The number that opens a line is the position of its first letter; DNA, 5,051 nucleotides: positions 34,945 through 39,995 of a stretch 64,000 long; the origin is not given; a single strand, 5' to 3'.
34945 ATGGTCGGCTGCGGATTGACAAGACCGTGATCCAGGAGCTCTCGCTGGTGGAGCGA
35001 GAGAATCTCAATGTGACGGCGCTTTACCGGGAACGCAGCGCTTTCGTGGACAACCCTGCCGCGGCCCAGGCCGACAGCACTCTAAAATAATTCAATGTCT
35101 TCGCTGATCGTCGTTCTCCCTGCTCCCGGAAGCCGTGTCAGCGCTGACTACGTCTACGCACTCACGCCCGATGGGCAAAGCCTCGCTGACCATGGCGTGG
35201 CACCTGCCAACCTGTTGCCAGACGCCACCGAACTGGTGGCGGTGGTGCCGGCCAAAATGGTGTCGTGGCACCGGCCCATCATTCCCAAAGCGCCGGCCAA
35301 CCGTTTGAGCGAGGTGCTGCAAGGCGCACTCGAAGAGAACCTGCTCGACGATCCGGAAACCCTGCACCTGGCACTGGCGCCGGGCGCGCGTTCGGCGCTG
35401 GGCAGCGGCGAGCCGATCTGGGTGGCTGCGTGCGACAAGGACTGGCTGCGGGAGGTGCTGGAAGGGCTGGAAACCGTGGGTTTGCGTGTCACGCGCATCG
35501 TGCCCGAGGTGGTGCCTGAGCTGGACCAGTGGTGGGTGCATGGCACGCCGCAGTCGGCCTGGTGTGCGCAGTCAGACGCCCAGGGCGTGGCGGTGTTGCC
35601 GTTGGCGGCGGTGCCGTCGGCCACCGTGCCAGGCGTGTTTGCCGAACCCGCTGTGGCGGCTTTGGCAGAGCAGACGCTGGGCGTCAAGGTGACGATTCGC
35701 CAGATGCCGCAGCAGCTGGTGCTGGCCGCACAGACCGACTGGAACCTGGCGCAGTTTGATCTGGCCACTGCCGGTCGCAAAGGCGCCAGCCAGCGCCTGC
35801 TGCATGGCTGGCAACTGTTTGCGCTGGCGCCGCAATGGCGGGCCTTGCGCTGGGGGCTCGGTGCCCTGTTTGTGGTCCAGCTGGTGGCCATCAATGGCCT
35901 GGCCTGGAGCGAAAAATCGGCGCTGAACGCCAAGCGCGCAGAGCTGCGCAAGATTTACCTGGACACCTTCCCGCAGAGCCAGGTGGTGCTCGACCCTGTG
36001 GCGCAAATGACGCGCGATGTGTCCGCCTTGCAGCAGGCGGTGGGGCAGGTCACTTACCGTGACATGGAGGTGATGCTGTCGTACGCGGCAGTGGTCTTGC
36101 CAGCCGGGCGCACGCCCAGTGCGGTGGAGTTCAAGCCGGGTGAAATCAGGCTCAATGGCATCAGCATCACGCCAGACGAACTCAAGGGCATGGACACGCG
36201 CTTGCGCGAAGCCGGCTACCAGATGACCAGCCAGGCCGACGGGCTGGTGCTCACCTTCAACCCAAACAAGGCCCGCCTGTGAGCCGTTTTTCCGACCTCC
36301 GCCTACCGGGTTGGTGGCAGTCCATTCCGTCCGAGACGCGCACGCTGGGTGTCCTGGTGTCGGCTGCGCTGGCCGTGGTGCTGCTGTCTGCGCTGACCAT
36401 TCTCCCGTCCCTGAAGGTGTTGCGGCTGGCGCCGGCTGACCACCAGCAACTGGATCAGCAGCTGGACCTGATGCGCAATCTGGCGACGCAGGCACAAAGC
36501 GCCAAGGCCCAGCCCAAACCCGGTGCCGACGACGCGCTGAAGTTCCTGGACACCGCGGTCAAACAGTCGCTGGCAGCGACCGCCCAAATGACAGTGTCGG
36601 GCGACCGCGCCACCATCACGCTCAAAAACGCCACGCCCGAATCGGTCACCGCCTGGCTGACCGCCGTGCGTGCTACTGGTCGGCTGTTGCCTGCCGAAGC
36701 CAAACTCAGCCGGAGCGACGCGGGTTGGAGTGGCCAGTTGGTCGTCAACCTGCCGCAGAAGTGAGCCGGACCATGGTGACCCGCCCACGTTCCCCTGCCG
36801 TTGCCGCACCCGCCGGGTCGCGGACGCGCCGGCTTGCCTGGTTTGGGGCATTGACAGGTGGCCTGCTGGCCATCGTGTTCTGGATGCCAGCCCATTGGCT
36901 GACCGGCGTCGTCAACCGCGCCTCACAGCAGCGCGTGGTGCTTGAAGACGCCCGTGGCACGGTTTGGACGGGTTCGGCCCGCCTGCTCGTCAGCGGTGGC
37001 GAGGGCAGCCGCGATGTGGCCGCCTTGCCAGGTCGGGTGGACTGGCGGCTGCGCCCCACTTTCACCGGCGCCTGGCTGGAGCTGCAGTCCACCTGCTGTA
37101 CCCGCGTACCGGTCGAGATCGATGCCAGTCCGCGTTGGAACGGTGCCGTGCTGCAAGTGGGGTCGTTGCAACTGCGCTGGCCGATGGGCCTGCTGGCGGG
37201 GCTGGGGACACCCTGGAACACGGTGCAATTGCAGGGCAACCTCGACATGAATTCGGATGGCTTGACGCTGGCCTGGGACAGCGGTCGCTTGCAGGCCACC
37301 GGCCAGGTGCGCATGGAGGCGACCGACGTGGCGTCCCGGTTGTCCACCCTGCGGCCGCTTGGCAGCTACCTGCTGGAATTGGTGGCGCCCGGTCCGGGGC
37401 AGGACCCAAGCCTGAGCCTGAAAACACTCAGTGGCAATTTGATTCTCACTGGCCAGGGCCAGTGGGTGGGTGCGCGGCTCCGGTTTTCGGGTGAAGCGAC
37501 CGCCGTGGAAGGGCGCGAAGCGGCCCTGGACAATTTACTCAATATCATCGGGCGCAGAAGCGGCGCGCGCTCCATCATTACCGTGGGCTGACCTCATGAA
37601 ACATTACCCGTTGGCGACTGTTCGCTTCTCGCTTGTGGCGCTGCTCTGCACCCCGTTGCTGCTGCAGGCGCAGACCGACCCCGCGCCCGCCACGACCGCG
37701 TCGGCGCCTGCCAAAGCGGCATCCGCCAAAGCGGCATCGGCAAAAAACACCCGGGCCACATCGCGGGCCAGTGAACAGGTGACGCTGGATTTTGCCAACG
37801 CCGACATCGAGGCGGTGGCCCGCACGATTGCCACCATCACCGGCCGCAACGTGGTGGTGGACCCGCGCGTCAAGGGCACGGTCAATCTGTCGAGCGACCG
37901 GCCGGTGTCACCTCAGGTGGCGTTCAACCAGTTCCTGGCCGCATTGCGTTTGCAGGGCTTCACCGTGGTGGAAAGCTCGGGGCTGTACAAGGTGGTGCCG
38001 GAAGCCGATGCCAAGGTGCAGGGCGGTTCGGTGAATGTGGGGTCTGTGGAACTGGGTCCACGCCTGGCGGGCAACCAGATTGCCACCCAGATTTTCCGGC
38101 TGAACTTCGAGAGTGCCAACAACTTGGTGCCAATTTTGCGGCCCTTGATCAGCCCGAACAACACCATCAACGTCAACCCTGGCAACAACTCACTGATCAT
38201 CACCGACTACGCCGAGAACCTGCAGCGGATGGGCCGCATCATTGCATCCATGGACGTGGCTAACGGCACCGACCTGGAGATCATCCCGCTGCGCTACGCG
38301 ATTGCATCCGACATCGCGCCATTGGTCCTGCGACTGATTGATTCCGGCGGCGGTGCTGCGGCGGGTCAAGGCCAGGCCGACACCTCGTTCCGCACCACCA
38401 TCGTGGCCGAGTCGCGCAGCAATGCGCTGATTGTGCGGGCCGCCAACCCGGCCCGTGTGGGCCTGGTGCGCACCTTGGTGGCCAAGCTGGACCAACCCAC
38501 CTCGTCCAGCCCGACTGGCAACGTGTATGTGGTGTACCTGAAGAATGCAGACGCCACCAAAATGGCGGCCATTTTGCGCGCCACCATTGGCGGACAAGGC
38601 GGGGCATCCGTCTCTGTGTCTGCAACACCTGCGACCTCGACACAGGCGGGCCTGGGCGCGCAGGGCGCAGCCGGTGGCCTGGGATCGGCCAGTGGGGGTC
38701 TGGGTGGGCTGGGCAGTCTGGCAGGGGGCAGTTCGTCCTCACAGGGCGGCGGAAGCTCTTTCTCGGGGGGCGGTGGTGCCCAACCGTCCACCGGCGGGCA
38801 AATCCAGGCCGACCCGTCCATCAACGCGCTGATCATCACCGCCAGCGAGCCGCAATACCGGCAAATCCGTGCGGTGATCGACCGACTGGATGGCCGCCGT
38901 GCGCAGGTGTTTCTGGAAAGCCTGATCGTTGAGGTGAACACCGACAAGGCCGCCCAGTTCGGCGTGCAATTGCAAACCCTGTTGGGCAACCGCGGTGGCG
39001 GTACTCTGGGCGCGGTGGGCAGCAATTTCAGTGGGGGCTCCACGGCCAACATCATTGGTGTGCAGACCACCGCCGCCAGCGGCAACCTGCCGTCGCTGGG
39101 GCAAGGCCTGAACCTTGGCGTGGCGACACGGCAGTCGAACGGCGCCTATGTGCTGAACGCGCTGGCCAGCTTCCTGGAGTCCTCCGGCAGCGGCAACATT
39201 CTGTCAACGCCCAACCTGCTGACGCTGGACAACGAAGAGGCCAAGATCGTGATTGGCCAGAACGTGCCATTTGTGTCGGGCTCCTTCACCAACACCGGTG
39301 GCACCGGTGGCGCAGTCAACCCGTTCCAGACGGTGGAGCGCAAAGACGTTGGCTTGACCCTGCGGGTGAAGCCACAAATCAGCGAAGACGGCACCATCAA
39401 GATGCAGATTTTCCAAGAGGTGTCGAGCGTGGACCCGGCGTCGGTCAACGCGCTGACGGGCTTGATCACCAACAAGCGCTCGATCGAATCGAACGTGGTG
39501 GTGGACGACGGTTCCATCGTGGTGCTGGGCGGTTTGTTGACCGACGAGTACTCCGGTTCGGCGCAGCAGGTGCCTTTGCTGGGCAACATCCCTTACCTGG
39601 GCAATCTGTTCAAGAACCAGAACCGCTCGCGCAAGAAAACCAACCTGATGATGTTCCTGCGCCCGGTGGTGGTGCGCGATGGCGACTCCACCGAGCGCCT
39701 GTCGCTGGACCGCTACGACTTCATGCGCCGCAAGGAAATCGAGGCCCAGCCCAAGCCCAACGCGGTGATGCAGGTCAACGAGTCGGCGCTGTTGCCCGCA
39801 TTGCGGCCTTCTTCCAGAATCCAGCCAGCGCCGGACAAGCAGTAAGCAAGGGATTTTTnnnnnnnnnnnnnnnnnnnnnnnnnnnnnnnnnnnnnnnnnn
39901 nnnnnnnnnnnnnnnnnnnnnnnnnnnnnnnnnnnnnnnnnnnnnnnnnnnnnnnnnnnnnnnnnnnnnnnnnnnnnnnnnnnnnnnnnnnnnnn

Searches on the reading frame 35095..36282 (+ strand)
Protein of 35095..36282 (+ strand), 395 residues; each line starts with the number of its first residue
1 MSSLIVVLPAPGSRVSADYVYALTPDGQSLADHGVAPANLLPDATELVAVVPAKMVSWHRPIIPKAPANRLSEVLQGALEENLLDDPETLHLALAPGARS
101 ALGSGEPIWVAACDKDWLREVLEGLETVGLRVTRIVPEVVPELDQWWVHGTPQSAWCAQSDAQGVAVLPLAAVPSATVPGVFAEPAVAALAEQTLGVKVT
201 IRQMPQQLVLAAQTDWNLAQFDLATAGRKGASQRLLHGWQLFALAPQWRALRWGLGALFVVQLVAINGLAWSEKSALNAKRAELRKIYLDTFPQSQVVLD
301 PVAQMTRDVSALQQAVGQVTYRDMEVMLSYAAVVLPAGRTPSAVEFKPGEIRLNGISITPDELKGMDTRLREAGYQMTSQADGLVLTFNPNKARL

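Call 35: search_protein_families(library=pfam, proteins=[window:35095-36282:+], max_evalue=0.00001)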
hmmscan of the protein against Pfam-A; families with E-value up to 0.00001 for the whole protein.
window:35095-36282:+ (395 aa): 2 families
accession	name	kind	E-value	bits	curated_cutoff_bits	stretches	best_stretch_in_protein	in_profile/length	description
PF05134.19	T2SSL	-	7.7e-11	42.3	25.5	1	42-207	44-206/231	Type II secretion system (T2SS), protein L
PF12693.12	GspL_C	-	1.1e-06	29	29.6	1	247-378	6-137/158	GspL periplasmic domain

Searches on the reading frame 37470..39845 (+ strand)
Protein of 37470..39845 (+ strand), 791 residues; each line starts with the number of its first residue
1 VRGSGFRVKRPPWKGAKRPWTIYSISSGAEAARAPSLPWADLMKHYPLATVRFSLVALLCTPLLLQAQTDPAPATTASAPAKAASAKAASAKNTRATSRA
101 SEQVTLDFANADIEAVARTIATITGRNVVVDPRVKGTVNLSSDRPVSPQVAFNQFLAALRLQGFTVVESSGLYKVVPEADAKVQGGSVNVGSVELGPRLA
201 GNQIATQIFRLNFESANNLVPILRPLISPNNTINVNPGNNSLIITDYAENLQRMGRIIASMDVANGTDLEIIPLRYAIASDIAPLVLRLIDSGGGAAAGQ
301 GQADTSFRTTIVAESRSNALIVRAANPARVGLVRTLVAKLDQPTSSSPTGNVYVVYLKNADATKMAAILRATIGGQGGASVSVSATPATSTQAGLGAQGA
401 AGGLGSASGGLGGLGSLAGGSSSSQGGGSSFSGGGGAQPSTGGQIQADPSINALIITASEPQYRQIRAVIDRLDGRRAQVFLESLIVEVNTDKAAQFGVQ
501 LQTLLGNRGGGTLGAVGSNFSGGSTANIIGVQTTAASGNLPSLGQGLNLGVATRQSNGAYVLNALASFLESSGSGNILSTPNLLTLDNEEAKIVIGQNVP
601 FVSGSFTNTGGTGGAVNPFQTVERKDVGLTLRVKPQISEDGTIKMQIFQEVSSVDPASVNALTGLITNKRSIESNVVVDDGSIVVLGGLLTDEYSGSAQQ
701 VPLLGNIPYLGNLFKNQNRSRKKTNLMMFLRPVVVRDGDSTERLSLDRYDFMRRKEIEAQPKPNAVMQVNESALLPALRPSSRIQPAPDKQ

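Call 35: search_protein_families(library=pfam, proteins=[window:37470-39845:+], max_evalue=0.00001)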
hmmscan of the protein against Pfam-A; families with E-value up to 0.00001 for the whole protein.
window:37470-39845:+ (791 aa): 3 families
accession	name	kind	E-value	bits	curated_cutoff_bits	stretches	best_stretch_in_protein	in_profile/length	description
PF00263.26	Secretin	-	7.7e-49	166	27.5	1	569-736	2-169/169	Bacterial type II and III secretion system protein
PF03958.22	Secretin_N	-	6.6e-37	126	28.2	3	353-479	2-69/69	Bacterial type II/III secretion system short domain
PF21305.2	type_II_gspD_N0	-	1.7e-26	92.3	27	1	106-175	1-71/71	GspD-like, N0 domain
